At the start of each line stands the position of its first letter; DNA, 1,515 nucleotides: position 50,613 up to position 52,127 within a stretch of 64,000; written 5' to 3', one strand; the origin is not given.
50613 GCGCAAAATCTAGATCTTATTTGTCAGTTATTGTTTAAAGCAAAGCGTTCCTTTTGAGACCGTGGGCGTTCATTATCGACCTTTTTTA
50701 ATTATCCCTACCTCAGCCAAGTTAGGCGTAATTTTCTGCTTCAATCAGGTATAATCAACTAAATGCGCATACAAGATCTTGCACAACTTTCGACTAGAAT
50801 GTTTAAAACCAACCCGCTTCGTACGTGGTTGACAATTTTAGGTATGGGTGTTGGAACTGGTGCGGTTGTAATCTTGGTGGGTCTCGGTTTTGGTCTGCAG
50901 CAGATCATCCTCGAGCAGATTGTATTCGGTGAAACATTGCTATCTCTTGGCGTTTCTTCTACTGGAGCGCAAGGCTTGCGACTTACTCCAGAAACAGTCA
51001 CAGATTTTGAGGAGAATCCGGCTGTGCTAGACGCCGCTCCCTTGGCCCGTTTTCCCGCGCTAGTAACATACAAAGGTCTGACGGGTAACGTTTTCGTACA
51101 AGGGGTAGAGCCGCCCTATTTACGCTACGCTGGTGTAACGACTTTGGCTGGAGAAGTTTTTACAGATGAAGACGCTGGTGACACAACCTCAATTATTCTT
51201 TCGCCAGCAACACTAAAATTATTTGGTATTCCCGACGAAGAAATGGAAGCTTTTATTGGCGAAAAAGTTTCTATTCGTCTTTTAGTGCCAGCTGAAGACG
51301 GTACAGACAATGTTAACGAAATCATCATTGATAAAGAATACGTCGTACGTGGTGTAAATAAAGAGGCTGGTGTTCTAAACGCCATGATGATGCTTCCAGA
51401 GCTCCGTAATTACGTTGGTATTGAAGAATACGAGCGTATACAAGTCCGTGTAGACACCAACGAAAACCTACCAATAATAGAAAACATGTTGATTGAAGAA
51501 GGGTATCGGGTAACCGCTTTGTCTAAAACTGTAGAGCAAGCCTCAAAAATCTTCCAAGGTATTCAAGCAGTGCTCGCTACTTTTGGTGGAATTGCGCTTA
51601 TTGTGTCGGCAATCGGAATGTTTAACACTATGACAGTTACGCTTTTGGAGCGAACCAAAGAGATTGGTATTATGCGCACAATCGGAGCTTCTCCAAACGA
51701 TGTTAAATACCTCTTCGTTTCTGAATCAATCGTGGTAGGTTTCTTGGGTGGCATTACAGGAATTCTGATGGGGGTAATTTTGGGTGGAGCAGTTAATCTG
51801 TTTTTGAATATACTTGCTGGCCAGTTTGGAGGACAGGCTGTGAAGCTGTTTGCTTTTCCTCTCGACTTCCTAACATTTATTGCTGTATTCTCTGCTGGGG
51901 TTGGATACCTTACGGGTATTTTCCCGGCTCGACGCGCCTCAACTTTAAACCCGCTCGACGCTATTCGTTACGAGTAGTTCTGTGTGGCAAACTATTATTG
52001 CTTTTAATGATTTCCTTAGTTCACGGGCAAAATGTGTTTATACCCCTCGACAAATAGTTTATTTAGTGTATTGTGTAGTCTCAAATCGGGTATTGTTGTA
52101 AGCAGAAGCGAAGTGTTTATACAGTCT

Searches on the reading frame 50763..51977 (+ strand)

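Call 73: search_protein_families(library=pfam, proteins=[window:50763-51977:+], max_evalue=0.0001)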
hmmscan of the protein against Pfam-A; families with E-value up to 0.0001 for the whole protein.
window:50763-51977:+ (404 aa): 2 families
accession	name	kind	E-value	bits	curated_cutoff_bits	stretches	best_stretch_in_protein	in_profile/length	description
PF02687.27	FtsX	-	4.3e-17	62.7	25.5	1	273-397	2-120/120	FtsX-like permease C-terminal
PF12704.14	MacB_PCD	-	4.7e-17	63.4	27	1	21-237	1-198/207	MacB-like periplasmic core domain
